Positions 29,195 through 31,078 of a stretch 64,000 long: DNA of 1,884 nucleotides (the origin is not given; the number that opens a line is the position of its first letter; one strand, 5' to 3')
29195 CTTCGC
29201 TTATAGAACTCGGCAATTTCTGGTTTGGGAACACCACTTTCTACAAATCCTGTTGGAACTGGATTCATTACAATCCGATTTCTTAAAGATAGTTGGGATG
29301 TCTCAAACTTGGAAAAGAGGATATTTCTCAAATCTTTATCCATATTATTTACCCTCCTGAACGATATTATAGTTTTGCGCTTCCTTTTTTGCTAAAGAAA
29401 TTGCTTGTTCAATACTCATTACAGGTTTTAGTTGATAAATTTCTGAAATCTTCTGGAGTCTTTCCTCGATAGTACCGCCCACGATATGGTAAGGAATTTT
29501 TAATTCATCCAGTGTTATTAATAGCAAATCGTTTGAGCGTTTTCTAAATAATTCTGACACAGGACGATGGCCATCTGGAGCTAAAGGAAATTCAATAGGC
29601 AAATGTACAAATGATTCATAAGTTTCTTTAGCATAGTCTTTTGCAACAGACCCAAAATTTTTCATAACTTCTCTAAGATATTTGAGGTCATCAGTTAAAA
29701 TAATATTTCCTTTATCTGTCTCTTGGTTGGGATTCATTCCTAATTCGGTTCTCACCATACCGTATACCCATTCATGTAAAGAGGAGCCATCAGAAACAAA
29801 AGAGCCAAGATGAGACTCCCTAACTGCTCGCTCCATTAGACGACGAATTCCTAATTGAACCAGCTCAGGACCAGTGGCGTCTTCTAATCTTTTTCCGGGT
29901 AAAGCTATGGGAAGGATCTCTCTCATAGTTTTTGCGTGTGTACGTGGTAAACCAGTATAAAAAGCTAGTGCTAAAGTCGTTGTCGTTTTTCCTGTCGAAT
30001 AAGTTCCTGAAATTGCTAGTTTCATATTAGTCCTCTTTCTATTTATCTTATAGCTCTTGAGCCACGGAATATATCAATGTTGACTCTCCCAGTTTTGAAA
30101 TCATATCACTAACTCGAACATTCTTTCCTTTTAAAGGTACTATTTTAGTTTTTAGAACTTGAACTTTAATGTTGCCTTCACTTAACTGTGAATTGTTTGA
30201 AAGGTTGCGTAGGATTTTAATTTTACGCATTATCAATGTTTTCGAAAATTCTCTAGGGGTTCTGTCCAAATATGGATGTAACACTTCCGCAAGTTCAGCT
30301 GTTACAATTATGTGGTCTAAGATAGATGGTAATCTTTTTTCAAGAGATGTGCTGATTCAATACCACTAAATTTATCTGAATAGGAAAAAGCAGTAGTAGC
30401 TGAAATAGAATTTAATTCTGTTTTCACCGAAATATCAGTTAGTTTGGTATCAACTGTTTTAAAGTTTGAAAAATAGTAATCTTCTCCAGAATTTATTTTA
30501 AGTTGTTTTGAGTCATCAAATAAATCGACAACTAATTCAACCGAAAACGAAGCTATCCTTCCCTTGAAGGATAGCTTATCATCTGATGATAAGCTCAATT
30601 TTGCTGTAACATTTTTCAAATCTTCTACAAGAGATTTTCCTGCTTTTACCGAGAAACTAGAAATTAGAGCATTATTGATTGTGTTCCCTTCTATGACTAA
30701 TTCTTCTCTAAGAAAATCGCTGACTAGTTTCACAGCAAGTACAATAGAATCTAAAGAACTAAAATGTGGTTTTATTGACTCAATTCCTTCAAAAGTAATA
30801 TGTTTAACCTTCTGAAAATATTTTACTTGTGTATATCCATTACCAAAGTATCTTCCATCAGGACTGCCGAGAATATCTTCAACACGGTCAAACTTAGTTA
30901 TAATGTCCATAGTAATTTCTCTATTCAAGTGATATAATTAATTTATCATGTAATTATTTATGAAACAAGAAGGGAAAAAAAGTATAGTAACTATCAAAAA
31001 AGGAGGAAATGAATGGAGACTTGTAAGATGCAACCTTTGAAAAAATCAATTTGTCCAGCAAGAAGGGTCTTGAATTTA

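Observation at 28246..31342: HxlR-type regulator divergently paired with an OYE flavin reductase / P-loop ATPase / MFS efflux operon: a probable electrophile or quinone detox cassette as island cargo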

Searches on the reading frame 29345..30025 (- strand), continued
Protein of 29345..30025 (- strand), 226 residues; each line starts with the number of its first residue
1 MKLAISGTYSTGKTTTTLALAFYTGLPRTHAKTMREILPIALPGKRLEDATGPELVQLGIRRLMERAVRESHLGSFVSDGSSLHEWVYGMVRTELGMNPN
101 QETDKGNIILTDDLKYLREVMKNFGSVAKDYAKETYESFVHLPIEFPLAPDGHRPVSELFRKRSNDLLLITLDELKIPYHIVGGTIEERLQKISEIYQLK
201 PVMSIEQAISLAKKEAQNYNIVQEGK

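Call 72: find_homologous_proteins(query=window:29345-30025:-, max_evalue=0.00001)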
Query window:29345-30025:- (226 aa): 1146 proteins with E <= 0.00001 among 2008 candidates; the best 120 are listed.
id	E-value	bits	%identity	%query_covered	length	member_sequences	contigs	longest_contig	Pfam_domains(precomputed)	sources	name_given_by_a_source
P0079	3.2e-141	486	98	100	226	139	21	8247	PF13521.13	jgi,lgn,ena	-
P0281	1.4e-121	422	84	100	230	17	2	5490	PF13521.13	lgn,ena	-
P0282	3.9e-121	421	83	100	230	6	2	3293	PF13521.13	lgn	-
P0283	1.7e-120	419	83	100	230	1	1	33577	PF13521.13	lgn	-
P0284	4.2e-120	417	82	100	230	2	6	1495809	PF13521.13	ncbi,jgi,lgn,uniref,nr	ncbi:AAA family ATPase [Leuconostoc gasicomitatum]|uniref:AAA family ATPase n=1 Tax=Leuconostoc gasi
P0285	8.7e-119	413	82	100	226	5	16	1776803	PF13521.13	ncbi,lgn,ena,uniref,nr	ncbi:AAA family ATPase [Streptococcus sobrinus]|uniref:AAA family ATPase n=1 Tax=Streptococcus sobri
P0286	1.2e-118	413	98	85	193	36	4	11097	PF13521.13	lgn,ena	-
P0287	2.5e-113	395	80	100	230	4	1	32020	PF13521.13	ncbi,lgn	-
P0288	9.5e-109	380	75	100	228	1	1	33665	PF13521.13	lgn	-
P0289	1.3e-102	360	71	100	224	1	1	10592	PF13521.13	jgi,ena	jgi:hypothetical protein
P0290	2.0e-97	343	70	99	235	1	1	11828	PF13521.13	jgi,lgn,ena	-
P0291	2.2e-97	343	71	99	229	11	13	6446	PF13521.13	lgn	-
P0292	1.6e-93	330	68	98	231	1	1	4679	PF13521.13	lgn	-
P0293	1.1e-92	328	96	69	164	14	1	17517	PF13521.13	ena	-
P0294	2.0e-88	314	64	99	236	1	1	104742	PF13521.13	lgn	-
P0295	2.2e-88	314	63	99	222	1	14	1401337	PF13521.13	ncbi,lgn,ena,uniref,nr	ncbi:AAA family ATPase [Staphylococcus caprae]|uniref:AAA family ATPase n=1 Tax=Staphylococcus capra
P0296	1.2e-85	305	64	98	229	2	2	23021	PF13521.13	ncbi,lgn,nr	ncbi:ATP-binding protein [Bacilli bacterium]|nr:ATP-binding protein [Bacilli bacterium] GHU44198.1 A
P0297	2.4e-85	304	65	98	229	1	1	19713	PF13521.13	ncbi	ncbi:AAA family ATPase [Pseudolactococcus yaeyamensis]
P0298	3.4e-85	303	65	98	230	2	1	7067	PF13521.13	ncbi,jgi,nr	ncbi:MAG: ATP-binding protein [Streptococcaceae bacterium]|jgi:nicotinamide riboside kinase|nr:ATP-b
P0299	6.8e-85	302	64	96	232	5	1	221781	PF13521.13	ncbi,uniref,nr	ncbi:ATP/GTP-binding protein [Bacillus cereus]|uniref:ATP/GTP-binding protein n=1 Tax=Bacillus cereu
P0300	8.0e-85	302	62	98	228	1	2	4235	PF13521.13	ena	-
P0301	7.2e-84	299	64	98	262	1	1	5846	PF13521.13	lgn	-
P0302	8.0e-82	292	62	98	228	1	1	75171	PF13521.13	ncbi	ncbi:AAA family ATPase [Enterococcus casseliflavus]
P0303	2.8e-81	290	62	98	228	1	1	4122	PF13521.13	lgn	-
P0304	3.4e-81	290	61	100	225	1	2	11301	PF13521.13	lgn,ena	-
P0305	5.7e-81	289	64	94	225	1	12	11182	PF13521.13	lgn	-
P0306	1.5e-80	288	64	95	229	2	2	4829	PF13521.13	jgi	jgi:hypothetical protein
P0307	1.6e-80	288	61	98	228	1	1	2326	PF13521.13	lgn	-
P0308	1.7e-80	288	59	99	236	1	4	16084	PF13521.13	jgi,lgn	jgi:nicotinamide riboside kinase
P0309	1.9e-80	288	60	99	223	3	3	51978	PF13521.13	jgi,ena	jgi:hypothetical protein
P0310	2.5e-80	287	60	99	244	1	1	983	PF13521.13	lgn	-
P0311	2.5e-80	287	64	94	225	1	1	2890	PF13521.13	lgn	-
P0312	4.2e-80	287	64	94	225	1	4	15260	PF13521.13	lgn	-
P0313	5.6e-80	286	66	95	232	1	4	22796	PF13521.13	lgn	-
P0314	1.2e-79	285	61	97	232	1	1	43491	PF13521.13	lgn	-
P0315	1.3e-79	285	61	95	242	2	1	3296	PF13521.13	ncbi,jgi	jgi:hypothetical protein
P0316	3.6e-79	284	64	95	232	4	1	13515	PF13521.13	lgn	-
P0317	4.6e-79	283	65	92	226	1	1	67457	PF13521.13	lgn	-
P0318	4.8e-79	283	61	90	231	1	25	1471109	PF13521.13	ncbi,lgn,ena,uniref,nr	ncbi:AAA family ATPase [Thermobifida cellulosilytica]|uniref:ATP/GTP-binding protein n=1 Tax=Thermob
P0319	7.3e-79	283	61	95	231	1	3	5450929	PF13521.13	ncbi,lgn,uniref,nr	ncbi:AAA family ATPase [Thermobifida halotolerans]|uniref:AAA family ATPase n=1 Tax=Thermobifida hal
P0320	7.8e-79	282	59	100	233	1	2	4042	PF13521.13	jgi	-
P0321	1.0e-78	282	60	99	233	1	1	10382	PF13521.13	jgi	jgi:hypothetical protein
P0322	1.1e-78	282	61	90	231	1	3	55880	PF13521.13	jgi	-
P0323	1.3e-78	282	56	100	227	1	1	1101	PF13521.13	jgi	jgi:nicotinamide riboside kinase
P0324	3.0e-78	281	58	99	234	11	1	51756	PF13521.13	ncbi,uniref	ncbi:AAA family ATPase [Streptomyces sp. NPDC052721]|uniref:AAA family ATPase n=1 Tax=Streptomyces s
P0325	3.7e-78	280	60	96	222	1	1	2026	PF13521.13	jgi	jgi:hypothetical protein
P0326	4.2e-78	280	61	95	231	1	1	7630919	PF13521.13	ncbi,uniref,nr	ncbi:AAA family ATPase [Streptomyces sp. WMMC940]|uniref:AAA family ATPase n=1 Tax=Streptomyces sp. 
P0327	4.8e-78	280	61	95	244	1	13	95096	PF13521.13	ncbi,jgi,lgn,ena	jgi:nicotinamide riboside kinase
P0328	5.2e-78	280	61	95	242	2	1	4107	PF13521.13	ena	-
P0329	5.2e-78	280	59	98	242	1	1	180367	PF13521.13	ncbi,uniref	ncbi:AAA family ATPase [Kitasatospora sp. NPDC056446]|uniref:AAA family ATPase n=1 Tax=Kitasatospora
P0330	5.3e-78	280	58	100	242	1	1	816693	PF13521.13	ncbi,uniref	ncbi:AAA family ATPase [Kitasatospora xanthocidica]|uniref:AAA family ATPase n=1 Tax=Kitasatospora x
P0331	5.3e-78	280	59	98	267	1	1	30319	PF13521.13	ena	-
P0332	1.0e-77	279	61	99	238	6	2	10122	PF13521.13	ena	-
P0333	1.3e-77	278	62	95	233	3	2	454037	PF13521.13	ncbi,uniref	ncbi:ATP-binding protein [Streptomyces sp. NPDC047117]|uniref:ATP/GTP-binding protein n=1 Tax=unclas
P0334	2.0e-77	278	60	95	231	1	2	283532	PF13521.13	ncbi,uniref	ncbi:AAA family ATPase [Streptomyces wuyuanensis]|uniref:AAA family ATPase n=1 Tax=Streptomyces wuyu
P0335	2.3e-77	278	56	99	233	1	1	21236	PF13521.13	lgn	-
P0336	3.6e-77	277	59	99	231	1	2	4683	PF13521.13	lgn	-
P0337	5.8e-77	276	59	97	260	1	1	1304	PF13521.13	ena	-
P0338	6.5e-77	276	60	98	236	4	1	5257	PF13521.13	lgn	-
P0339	6.9e-77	276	59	96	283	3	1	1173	PF13521.13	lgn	-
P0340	6.9e-77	276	60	95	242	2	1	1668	PF13521.13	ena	-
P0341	8.8e-77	276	61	99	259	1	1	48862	PF13521.13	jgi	jgi:hypothetical protein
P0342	1.8e-76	275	60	95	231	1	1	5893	PF13521.13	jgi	jgi:hypothetical protein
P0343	2.0e-76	275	59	99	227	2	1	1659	PF13521.13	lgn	-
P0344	3.3e-76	274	57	99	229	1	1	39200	PF13521.13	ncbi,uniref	ncbi:ATP-binding protein [Actinophytocola sp.]|uniref:ATP/GTP-binding protein n=1 Tax=Actinophytocol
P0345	3.9e-76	274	58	100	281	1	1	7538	PF13521.13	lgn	-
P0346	6.5e-76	273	60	88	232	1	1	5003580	PF13521.13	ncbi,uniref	ncbi:AAA family ATPase [Paenibacillus sp. BR2-3]|uniref:AAA family ATPase n=1 Tax=Paenibacillus sp. 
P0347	8.8e-76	273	57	99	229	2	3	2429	PF13521.13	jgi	jgi:nicotinamide riboside kinase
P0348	9.5e-76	272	58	99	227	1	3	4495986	PF13521.13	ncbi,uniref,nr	ncbi:ATP/GTP-binding protein [Leifsonia shinshuensis]|uniref:Nicotinamide riboside kinase n=1 Tax=Le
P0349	1.3e-75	272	56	99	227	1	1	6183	PF13521.13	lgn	-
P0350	1.3e-75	272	57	99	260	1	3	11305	PF13521.13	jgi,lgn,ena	jgi:nicotinamide riboside kinase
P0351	1.7e-75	272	60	95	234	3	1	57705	PF13521.13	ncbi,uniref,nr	ncbi:AAA family ATPase [Lentzea kentuckyensis]|uniref:AAA family ATPase n=1 Tax=Lentzea kentuckyensi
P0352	2.6e-75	271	59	95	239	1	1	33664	PF13521.13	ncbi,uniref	ncbi:AAA family ATPase [Streptomyces sp. 6N223]|uniref:AAA family ATPase n=1 Tax=Streptomyces sp. 6N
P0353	3.2e-75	271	61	95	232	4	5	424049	PF13521.13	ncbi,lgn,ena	-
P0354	4.3e-75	270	58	99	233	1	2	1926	PF13521.13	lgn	-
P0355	5.0e-75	270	59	95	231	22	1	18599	PF13521.13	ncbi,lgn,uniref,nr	ncbi:AAA family ATPase [Streptomyces sp. 8L]|uniref:AAA family ATPase n=1 Tax=Streptomyces sp. 8L Ta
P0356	5.4e-75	270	60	95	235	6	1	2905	PF13521.13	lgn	-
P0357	5.4e-75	270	57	100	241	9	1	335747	PF13521.13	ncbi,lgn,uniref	ncbi:AAA family ATPase [Kitasatospora sp. NPDC089797]|uniref:AAA family ATPase n=1 Tax=Kitasatospora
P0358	7.2e-75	270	57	99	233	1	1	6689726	PF13521.13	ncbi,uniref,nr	ncbi:ATP-binding protein [Plantactinospora sp. KBS50]|uniref:ATP/GTP-binding protein n=1 Tax=Plantac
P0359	7.9e-75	269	61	92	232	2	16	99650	PF13521.13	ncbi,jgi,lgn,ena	jgi:hypothetical protein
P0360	8.2e-75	269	56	99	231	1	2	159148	PF13521.13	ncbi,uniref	ncbi:AAA family ATPase [Streptomyces sp. NPDC057011]|uniref:AAA family ATPase n=1 Tax=unclassified S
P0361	8.2e-75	269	56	99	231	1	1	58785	PF13521.13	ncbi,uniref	ncbi:AAA family ATPase [Streptomyces sp. NPDC048337]|uniref:AAA family ATPase n=1 Tax=Streptomyces s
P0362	9.8e-75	269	61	94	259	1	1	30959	PF13521.13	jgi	jgi:nicotinamide riboside kinase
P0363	1.0e-74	269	56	99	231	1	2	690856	PF13521.13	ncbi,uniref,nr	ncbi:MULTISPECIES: AAA family ATPase [unclassified Streptomyces]|uniref:AAA family ATPase n=1 Tax=un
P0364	1.4e-74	269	59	95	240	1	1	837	PF13521.13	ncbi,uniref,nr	ncbi:AAA family ATPase [Streptomyces alkaliphilus]|uniref:AAA family ATPase n=1 Tax=Streptomyces alk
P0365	1.4e-74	269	56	99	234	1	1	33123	PF13521.13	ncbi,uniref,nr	ncbi:AAA family ATPase [Streptomyces sp. SP17BM10]|uniref:AAA family ATPase n=1 Tax=Streptomyces sp.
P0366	1.5e-74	269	60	94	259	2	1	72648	PF13521.13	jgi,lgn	jgi:nicotinamide riboside kinase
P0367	1.5e-74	268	57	99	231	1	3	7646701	PF13521.13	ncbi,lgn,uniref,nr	ncbi:AAA family ATPase [Streptomyces subrutilus]|uniref:ATP-binding protein n=1 Tax=Streptomyces sub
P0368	1.5e-74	268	56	99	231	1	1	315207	PF13521.13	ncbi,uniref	ncbi:AAA family ATPase [Streptomyces sp. NPDC088762]|uniref:AAA family ATPase n=1 Tax=Streptomyces s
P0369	1.9e-74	268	57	99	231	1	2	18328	PF13521.13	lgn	-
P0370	2.0e-74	268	56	96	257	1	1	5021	PF13521.13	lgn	-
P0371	2.3e-74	268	61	94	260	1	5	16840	PF13521.13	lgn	-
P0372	2.3e-74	268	56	99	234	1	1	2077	PF13521.13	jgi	jgi:hypothetical protein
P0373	2.3e-74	268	57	99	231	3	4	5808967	PF13521.13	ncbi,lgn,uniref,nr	ncbi:ATP-binding protein [Streptomyces rubradiris]|uniref:ATP-binding protein n=1 Tax=Streptomyces r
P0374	3.0e-74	267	58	95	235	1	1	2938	PF13521.13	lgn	-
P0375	3.2e-74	267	57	100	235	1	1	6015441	PF13521.13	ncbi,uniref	ncbi:AAA family ATPase [Rhodococcus sovatensis]|uniref:AAA family ATPase n=1 Tax=Rhodococcus sovaten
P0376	3.4e-74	267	56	100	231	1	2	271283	PF13521.13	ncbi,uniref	ncbi:AAA family ATPase [Streptomyces subrutilus]|uniref:AAA family ATPase n=1 Tax=Streptomyces subru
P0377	3.6e-74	267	58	94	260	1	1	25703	PF13521.13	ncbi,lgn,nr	ncbi:MAG TPA: AAA family ATPase [Polyangiaceae bacterium]|nr:AAA family ATPase [Polyangiaceae bacter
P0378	3.6e-74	267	58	95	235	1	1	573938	PF13521.13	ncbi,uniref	ncbi:AAA family ATPase [Amycolatopsis ultiminotia]|uniref:AAA family ATPase n=1 Tax=Amycolatopsis ul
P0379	3.6e-74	267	57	100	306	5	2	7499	PF13521.13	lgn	-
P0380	3.7e-74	267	56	99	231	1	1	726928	PF13521.13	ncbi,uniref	ncbi:AAA family ATPase [Streptomyces sp. NPDC085639]|uniref:AAA family ATPase n=1 Tax=Streptomyces s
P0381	4.5e-74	267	58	95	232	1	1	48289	PF13521.13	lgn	-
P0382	4.9e-74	267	59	99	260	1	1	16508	PF13521.13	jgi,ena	-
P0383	5.0e-74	267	61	94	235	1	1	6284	PF13521.13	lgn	-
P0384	5.9e-74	267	57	95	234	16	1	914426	PF13521.13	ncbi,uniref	ncbi:AAA family ATPase [Streptomyces olivaceoviridis]|uniref:AAA family ATPase n=1 Tax=Streptomyces 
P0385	7.6e-74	266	56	99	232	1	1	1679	PF13521.13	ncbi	-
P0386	9.3e-74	266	60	94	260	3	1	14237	PF13521.13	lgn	-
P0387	9.3e-74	266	58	96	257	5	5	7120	PF13521.13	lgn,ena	-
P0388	1.0e-73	266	58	98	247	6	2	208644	PF13521.13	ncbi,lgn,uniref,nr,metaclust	ncbi:AAA family ATPase [Streptomyces regalis]|uniref:ATP/GTP-binding protein n=1 Tax=Streptomyces re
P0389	1.0e-73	266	56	99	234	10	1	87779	PF13521.13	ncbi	ncbi:AAA family ATPase [Streptomyces sp. NPDC002666]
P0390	1.0e-73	266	57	96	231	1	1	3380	PF13521.13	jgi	jgi:hypothetical protein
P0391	1.0e-73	266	59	90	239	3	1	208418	PF13521.13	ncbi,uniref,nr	ncbi:AAA family ATPase [Streptomyces caeruleatus]|uniref:ATP/GTP-binding protein n=1 Tax=Streptomyce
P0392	1.1e-73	266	58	95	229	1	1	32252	PF13521.13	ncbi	-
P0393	1.5e-73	265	55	100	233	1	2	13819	PF13521.13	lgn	-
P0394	1.5e-73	265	57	98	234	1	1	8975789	PF13521.13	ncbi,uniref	ncbi:AAA family ATPase [Streptomyces sp. cg2]|uniref:AAA family ATPase n=1 Tax=Streptomyces sp. cg2 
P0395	2.7e-73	264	56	98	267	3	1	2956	PF13521.13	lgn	-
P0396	2.9e-73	264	55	100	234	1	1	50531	PF13521.13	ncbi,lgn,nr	ncbi:MAG TPA: AAA family ATPase [Streptosporangiaceae bacterium]|nr:AAA family ATPase [Streptosporan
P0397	3.0e-73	264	59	95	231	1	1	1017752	PF13521.13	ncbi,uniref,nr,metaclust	ncbi:AAA family ATPase [Kitasatospora mediocidica]|uniref:AAA family ATPase n=1 Tax=Kitasatospora me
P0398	4.9e-73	264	59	95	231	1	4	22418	PF13521.13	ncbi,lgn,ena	-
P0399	4.9e-73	264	57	95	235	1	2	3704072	PF13521.13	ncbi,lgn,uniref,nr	ncbi:AAA family ATPase [Amycolatopsis roodepoortensis]|uniref:NadR/Ttd14 AAA domain-containing prote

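Call 78: predict_structure(alignment_id=A8)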
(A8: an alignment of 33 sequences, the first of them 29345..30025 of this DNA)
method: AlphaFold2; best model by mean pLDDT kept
length: 226 residues; sequences in the alignment: 33
mean_pLDDT: 86.1   pTM: 0.83
mean pLDDT of the five models: 86.1, 85.0, 84.3, 83.7, 82.8
residues with pLDDT >= 90: 131; 70-90: 63; 50-70: 26; < 50: 6
segments of 3 or more residues with pLDDT < 50: 221-226
pLDDT, mean of each block of 10 residues (from residue 1): 84 89 93 86 87 91 92 90 87 77 64 90 95 95 77 66 92 97 94 97 97 82 39
secondary structure, 60 per line:
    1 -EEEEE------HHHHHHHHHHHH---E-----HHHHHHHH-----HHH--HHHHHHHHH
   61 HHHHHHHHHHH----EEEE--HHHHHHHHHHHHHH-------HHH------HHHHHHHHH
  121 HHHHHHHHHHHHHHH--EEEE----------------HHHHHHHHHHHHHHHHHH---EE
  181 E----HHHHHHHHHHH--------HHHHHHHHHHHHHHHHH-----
elements in order: E2-6 H13-24 H34-41 H52-71 E76-79 H82-95 H112-135 E138-141 H158-175 E179-181 H186-196 H205-221

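Call 80: search_protein_families(library=padloc, proteins=[window:29345-30025:-], max_evalue=0.001)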
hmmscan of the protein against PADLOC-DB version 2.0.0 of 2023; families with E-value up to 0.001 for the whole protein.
window:29345-30025:- (226 aa): 0 families

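Call 81: fold_search(model_id=the predicted structure, library=pdb)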
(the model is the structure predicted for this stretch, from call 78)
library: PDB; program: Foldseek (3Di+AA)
matches with E <= 10: 627; with E <= 0.001: 5
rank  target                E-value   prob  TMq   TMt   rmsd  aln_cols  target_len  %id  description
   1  8puu_A                6.0e-05  1.00  0.51  0.53  10.6       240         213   15  Giardia intestinalis deoxyadenosine kinase forms a functional tetramer (released 2024-10-30)
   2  8puu_B                1.3e-04  1.00  0.57  0.58   5.0       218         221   16  Giardia intestinalis deoxyadenosine kinase forms a functional tetramer (released 2024-10-30)
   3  8x7f_A                1.5e-04  1.00  0.53  0.37   5.0       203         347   16  CryoEM structure of the trifunctional NAD biosynthesis/regulator protein NadR in complex with NAD (released 2024-12-04)
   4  6yt1_B                4.6e-04  1.00  0.50  0.57   6.4       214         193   14  Mtb TMK crystal structure in complex with compound 26 (released 2020-09-02)
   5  2jat_A                7.9e-04  1.00  0.46  0.52   7.9       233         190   13  Structure of deoxyadenosine kinase from M.mycoides with products dcmp and a flexible dcdp bound (released 2007-01-03)
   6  2jat_B                1.0e-03  1.00  0.47  0.54   8.0       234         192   12  Structure of deoxyadenosine kinase from M.mycoides with products dcmp and a flexible dcdp bound (released 2007-01-03)
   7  1w2h_B                1.1e-03  1.00  0.51  0.56   6.2       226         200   11  Crystal Structure Of Mycobacterium Tuberculosis Thymidylate Kinase Complexed With Azidothymidine Monophosphate (AZT-MP (released 2005-01-12)
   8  5xai_B                1.4e-03  1.00  0.52  0.59   5.3       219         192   17  dTMP bound Crystal structure of thymidylate kinase (aq_969) from Aquifex Aeolicus VF5 (released 2017-06-28)
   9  5nrq_B                1.8e-03  1.00  0.47  0.56   6.6       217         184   12  Mtb TMK crystal structure in complex with compound 33 (released 2018-08-08)
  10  2jas_D                2.0e-03  1.00  0.56  0.64   5.0       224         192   13  Structure of deoxyadenosine kinase from M.mycoides with bound dATP (released 2007-01-03)
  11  5nr7_A                2.0e-03  1.00  0.44  0.51   6.6       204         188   12  Mtb TMK crystal structure in complex with compound 43 (released 2018-03-21)
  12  4unp                  2.1e-03  1.00  0.48  0.58   6.4       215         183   12  Mtb TMK in complex with compound 34 (released 2015-01-14)
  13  3hjn_A                2.3e-03  1.00  0.55  0.63   4.9       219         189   16  Crystal structure of thymidylate kinase in complex with dTDP and ADP from Thermotoga maritima (released 2009-06-02)
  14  5nrn_A                2.3e-03  1.00  0.42  0.49   7.4       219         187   12  Mtb TMK crystal structure in complex with compound 3 (released 2018-08-08)
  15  1e2d                  2.4e-03  1.00  0.53  0.57   7.0       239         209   12  Human thymidylate kinase complexed with thymidine monophosphate, adenosine diphosphate and a magnesium-ion (released 2001-05-17)
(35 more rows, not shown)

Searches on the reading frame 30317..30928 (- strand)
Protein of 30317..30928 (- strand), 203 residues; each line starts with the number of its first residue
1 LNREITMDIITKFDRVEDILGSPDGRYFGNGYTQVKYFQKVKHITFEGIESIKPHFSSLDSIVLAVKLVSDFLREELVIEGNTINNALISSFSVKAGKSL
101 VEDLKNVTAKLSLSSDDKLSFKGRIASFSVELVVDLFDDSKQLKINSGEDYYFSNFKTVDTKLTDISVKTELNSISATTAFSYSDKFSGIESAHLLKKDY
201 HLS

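Call 3: search_protein_families(library=pfam, proteins=[window:30317-30928:-], max_evalue=0.01)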
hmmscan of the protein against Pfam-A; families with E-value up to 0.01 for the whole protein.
window:30317-30928:- (203 aa): 1 family
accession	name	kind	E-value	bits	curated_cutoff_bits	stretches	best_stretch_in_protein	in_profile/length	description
PF05655.16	AvrD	-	1.8e-10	41.2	25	1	52-113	64-125/331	Pseudomonas avirulence D protein (AvrD)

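Call 4: search_protein_families(library=ncbifam, proteins=[window:30317-30928:-], max_evalue=0.01)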
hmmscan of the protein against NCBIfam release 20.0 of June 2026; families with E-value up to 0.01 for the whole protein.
window:30317-30928:- (203 aa): 0 families
